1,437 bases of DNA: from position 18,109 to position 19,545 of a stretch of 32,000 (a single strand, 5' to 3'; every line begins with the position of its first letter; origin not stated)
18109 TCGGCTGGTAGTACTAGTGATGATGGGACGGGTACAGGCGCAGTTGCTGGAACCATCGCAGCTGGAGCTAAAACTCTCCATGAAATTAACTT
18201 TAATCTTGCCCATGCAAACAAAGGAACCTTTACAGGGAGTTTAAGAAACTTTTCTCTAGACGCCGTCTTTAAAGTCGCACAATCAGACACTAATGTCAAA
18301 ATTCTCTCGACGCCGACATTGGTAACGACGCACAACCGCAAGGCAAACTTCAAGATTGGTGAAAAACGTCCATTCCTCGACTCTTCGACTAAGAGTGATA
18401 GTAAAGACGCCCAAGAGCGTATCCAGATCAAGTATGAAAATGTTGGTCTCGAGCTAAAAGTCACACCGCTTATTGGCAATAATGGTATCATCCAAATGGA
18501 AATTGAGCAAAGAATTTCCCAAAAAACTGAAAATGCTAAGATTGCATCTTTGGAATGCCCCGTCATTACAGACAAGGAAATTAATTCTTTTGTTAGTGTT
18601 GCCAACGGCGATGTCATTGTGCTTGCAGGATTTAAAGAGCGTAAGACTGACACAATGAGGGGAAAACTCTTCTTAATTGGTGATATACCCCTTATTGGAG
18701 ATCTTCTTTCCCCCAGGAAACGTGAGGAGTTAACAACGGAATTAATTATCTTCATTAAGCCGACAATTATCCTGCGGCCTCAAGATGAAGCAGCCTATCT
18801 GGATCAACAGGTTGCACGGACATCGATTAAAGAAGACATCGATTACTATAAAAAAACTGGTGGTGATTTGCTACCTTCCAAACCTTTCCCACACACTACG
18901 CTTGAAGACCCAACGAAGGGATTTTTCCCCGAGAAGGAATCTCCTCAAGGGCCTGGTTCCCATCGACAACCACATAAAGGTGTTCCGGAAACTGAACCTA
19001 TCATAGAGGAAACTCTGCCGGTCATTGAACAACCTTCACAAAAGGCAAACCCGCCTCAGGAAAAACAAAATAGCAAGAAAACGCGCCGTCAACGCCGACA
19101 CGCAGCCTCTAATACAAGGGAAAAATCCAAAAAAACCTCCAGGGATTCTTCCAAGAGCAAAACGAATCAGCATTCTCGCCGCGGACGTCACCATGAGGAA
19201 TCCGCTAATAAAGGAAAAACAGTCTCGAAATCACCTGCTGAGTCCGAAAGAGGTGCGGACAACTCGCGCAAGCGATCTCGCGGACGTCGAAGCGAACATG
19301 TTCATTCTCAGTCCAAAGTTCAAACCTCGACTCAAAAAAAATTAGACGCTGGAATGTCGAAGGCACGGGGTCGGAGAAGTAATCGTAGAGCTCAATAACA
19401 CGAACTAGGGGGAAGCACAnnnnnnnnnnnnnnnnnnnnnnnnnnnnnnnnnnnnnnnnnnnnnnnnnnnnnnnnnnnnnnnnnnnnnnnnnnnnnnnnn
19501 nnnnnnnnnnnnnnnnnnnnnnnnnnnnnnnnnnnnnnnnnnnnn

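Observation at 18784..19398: Secretin carries a ~200-aa C-terminal extension ending in a ~120-aa polybasic Ser/Lys/Arg/His tail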

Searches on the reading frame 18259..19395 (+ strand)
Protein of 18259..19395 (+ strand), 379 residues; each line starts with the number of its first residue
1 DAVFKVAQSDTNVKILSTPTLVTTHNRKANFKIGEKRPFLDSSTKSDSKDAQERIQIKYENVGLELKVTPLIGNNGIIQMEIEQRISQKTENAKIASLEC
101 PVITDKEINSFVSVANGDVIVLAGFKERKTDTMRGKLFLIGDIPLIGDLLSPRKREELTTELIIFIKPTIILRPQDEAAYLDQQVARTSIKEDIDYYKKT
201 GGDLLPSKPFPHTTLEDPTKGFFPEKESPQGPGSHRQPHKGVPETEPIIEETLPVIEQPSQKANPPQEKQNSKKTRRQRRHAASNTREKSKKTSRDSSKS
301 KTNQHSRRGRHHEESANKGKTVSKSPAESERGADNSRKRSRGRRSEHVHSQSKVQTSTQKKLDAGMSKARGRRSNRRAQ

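Call 33: search_solved_structures(query=window:18259-19395:+, max_evalue=0.001, show_alignments=3)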
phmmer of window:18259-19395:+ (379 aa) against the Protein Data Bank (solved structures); distinct sequences matched with E-value up to 0.001: 19.
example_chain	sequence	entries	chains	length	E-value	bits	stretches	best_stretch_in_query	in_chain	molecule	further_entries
5wln_G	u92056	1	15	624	1.5e-22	83.6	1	7-173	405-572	Type II secretion system protein D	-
5w68_A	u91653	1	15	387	3.2e-21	79.3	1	4-178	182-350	Putative type II secretion protein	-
6hcg_A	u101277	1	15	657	4e-21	79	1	8-178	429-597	Type II secretion system protein D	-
5zdh_A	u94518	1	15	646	5.9e-21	78.4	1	4-184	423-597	Type II secretion system protein D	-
5wq7_A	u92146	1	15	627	5e-20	75.4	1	9-176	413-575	Putative type II secretion system protein D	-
6i1y_A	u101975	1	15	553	6.5e-20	75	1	3-172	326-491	General secretion pathway protein GspD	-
9k8v_A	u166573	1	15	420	8.8e-20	74.6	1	4-172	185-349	General secretion pathway protein D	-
5wq8_A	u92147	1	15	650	3.1e-19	72.7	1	4-172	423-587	Type II secretion system protein D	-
5wq9_A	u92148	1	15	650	2.2e-18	70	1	4-172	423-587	Type II secretion system protein D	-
6i1x_A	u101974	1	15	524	6.2e-18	68.5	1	8-171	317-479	Type II secretion system protein D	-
6w6m_A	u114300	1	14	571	1.9e-14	57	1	5-172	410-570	Type IV pilus secretin PilQ family protein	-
9sh1_A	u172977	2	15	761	6.9e-11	45.3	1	7-171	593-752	Type IV pilus biogenesis and competence protein PilQ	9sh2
4av2_A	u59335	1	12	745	9.1e-11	44.9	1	7-171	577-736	TYPE IV PILUS BIOGENESIS AND COMPETENCE PROTEIN PILQ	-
3jc8_Qa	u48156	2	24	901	7.2e-10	42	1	6-173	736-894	PilQ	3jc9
7ofh_A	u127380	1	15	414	6.2e-09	38.9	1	8-171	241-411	Virion export protein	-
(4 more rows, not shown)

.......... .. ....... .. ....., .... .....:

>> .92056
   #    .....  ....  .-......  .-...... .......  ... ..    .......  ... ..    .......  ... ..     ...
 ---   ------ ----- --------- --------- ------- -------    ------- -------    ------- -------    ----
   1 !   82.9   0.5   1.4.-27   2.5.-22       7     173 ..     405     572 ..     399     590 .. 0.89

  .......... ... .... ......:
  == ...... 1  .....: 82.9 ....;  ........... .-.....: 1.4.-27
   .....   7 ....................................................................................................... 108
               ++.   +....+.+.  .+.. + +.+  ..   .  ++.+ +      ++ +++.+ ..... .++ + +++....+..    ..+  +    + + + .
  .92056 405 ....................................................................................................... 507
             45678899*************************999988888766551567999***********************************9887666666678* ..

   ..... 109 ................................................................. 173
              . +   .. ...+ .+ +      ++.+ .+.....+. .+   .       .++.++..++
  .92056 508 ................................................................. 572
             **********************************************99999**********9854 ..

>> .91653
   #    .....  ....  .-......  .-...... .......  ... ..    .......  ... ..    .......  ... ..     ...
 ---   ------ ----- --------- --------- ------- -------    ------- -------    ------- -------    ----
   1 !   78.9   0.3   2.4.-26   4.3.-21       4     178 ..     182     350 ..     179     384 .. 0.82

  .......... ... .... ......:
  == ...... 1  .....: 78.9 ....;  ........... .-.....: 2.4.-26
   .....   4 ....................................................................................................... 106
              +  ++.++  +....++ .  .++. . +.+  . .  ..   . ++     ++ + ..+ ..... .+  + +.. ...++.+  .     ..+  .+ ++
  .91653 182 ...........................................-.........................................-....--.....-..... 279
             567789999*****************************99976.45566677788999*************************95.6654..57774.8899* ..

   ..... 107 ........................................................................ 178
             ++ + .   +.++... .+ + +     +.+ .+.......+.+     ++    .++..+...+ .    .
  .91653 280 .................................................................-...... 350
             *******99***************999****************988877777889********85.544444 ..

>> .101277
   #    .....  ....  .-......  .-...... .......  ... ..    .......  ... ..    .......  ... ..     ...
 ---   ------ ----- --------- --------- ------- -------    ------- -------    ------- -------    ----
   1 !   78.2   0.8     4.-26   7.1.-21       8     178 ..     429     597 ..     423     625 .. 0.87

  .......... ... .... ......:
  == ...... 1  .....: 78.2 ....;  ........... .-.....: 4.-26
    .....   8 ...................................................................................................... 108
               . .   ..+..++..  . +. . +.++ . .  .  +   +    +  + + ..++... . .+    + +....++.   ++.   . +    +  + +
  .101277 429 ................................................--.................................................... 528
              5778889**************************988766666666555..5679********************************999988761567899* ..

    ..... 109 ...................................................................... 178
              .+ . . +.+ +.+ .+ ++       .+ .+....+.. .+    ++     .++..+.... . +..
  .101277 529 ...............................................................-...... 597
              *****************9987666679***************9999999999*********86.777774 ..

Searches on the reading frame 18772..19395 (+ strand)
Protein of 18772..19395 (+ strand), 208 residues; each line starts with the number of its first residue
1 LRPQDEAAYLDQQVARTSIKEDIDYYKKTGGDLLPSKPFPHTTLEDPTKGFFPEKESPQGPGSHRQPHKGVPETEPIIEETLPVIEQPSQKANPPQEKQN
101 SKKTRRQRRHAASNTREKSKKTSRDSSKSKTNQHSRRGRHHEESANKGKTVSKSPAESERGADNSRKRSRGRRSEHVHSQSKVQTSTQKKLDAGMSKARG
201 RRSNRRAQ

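Call 76: search_protein_families(library=pfam, proteins=[window:18772-19395:+], max_evalue=1)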
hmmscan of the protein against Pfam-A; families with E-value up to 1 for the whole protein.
window:18772-19395:+ (208 aa): 0 families
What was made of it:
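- Closest known: Peptidoglycan-binding modules on secretins. Different: This one is a C-terminal disordered polycation with no domain match (call 76).
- No DNA-binding family matches (call 76).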

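Call 77: search_solved_structures(query=window:18772-19395:+, max_evalue=1)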
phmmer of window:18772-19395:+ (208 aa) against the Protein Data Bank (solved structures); distinct sequences matched with E-value up to 1: 0.
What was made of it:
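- Tried and rejected: Domain or structure match for the tail: none in Pfam or PDB sequences (calls 76, 77).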
